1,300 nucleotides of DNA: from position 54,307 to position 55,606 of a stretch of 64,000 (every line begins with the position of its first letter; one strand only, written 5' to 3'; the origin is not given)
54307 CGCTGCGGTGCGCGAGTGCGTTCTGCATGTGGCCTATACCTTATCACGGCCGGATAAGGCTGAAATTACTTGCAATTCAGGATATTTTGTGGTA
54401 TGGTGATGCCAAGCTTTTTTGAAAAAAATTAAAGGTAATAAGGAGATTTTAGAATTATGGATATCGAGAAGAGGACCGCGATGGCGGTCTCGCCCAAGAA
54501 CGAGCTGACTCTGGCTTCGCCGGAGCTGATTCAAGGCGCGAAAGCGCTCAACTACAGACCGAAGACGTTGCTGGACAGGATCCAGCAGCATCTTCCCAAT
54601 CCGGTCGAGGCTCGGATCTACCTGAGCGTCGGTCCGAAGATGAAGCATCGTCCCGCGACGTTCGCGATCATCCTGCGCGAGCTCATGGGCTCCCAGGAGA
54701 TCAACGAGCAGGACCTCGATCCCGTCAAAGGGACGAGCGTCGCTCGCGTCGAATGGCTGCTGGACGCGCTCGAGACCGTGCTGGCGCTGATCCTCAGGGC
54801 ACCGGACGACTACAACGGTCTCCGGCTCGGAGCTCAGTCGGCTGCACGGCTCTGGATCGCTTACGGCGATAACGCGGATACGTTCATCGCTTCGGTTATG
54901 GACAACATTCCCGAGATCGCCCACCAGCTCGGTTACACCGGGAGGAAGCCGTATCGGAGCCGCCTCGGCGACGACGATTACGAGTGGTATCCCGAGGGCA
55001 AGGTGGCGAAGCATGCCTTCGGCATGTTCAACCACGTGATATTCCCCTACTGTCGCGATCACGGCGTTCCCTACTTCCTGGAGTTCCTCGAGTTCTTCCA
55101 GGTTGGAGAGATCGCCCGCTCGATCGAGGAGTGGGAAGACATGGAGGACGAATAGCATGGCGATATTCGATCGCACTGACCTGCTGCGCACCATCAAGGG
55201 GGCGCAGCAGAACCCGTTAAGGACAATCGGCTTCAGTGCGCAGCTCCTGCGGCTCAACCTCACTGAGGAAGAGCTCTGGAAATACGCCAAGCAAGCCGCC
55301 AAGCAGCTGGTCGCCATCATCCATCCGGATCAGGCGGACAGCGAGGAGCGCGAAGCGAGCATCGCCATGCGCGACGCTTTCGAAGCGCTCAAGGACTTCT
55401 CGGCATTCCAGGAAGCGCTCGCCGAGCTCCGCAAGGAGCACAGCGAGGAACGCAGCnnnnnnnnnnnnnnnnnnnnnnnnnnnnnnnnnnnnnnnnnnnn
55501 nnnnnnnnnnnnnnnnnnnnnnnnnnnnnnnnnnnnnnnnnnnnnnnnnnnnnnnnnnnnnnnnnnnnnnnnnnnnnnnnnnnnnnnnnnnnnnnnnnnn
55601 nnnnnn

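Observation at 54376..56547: Lower-GC two-gene operon (unknown 232 aa plus J-domain-like 452 aa protein) with a near-consensus promoter, wedged between htpX and groESL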

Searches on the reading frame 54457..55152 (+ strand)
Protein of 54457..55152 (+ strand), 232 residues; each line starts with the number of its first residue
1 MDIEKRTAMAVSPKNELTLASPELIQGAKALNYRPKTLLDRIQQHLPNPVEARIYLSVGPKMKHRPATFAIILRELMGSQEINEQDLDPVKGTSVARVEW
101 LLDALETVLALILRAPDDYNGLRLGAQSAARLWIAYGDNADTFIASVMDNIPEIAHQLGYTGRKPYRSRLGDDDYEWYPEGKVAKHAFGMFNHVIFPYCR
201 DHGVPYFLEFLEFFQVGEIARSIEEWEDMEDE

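Call 8: search_protein_families(library=pfam, proteins=[window:54457-55152:+], max_evalue=10)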
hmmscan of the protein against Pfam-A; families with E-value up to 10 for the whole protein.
window:54457-55152:+ (232 aa): 0 families

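Call 9: search_protein_families(library=padloc, proteins=[window:54457-55152:+], max_evalue=10)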
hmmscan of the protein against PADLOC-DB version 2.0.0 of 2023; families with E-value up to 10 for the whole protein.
window:54457-55152:+ (232 aa): 0 families

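Call 10: search_protein_families(library=phrogs, proteins=[window:54457-55152:+], max_evalue=10)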
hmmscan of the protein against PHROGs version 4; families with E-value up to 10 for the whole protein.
window:54457-55152:+ (232 aa): 1 family
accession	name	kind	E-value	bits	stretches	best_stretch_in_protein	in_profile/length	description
phrog_26347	-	unknown function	3.5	8.7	1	181-200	12-30/54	-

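Call 11: search_protein_families(library=ncbifam, proteins=[window:54457-55152:+], max_evalue=10)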
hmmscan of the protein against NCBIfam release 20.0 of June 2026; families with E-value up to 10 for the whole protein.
window:54457-55152:+ (232 aa): 0 families

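Call 13: find_homologous_proteins(query=window:54457-55152:+, max_evalue=0.001)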
Query window:54457-55152:+ (232 aa): 2 proteins with E <= 0.001 among 784 candidates.
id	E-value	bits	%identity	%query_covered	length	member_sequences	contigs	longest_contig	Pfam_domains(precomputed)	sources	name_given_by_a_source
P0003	1.3e-148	511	100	97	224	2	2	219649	-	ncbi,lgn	-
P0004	2.3e-136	470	87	100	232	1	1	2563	-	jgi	jgi:hypothetical protein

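Call 15: find_encoding_contigs(protein=P0004, flank=10000)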
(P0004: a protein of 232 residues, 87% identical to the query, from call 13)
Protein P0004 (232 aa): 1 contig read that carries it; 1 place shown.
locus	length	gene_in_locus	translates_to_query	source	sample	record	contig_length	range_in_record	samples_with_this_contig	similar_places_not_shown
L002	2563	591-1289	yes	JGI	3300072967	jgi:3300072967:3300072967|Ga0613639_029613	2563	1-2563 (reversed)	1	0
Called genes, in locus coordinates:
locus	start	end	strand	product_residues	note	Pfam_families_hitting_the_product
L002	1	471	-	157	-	?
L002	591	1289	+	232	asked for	-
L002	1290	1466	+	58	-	-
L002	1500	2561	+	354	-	?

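Call 72: search_solved_structures(query=A7, max_evalue=10)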
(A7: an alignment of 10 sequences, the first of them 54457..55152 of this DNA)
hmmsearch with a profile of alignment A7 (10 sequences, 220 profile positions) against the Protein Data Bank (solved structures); distinct sequences matched with E-value up to 10: 11.
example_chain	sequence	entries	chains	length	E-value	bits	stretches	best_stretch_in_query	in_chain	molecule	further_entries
4ls3_A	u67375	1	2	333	0.21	14.4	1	126-197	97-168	Nickel (III) ABC transporter, periplasmic iron-bindin gprotein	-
4ino_A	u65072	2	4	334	0.21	14.4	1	126-197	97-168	Nickel (II) ABC transporter, periplasmic nickel-binding protein | Iron (III) ABC transporter, periplasmic iron-binding protein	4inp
3m50_A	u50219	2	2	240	0.22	14.3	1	90-189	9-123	14-3-3-like protein C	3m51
2o98_A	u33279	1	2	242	0.22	14.3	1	90-189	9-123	14-3-3-like protein C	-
1o9c_A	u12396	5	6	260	0.25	14.1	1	90-189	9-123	14-3-3-LIKE PROTEIN C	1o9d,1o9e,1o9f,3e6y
5nwi_A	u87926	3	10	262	0.26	14.1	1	90-189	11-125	14-3-3 c-1 protein | 14-3-3-like protein C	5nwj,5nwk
8cws_A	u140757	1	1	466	0.45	13.3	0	136-191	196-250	F4132-2 Chain A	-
1wz2_A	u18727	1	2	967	0.64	12.8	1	140-176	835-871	Leucyl-tRNA synthetase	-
8cwy_A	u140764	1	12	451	0.68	12.7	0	137-191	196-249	T32-15-1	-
8byk_A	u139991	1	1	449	1.8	11.3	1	119-190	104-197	Lanthionine synthetase C-like protein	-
9r1o_A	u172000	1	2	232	8.1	9.2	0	98-135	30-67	sc-apCC-6-DPH-NR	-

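Call 73: search_protein_families(library=pfam, alignment_id=A7, max_evalue=1)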
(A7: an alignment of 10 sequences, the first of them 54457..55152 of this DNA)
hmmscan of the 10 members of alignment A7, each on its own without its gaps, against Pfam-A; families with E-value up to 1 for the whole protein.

A. member 1, window:54457-55152:+ (232 aa): 0 families

B. families by the number of members that match (of 10 scanned): 2 families
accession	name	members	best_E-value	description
PF14490.11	HHH_RecD2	2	0.0011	ATP-dependent RecD2 DNA helicase HHH domain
PF16901.10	DAO_C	2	0.053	C-terminal domain of alpha-glycerophosphate oxidase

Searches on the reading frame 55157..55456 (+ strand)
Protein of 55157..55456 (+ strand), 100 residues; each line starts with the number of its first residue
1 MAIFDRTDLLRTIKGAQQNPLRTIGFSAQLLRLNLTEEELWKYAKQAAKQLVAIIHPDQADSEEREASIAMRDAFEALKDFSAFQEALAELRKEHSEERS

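Call 33: search_protein_families(library=pfam, proteins=[window:55157-55456:+], max_evalue=10)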
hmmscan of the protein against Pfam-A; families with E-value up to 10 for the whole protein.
window:55157-55456:+ (100 aa): 3 families
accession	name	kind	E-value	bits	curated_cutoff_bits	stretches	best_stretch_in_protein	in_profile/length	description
PF00512.31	HisKA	-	0.08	13.4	26.9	1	19-55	15-54/66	His Kinase A (phospho-acceptor) domain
PF00226.36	DnaJ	-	0.11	13.1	27.8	1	45-80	18-55/63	DnaJ domain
PF18624.6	CdiI_4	-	0.16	12.8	25.9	1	35-61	72-97/103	CDI immunity protein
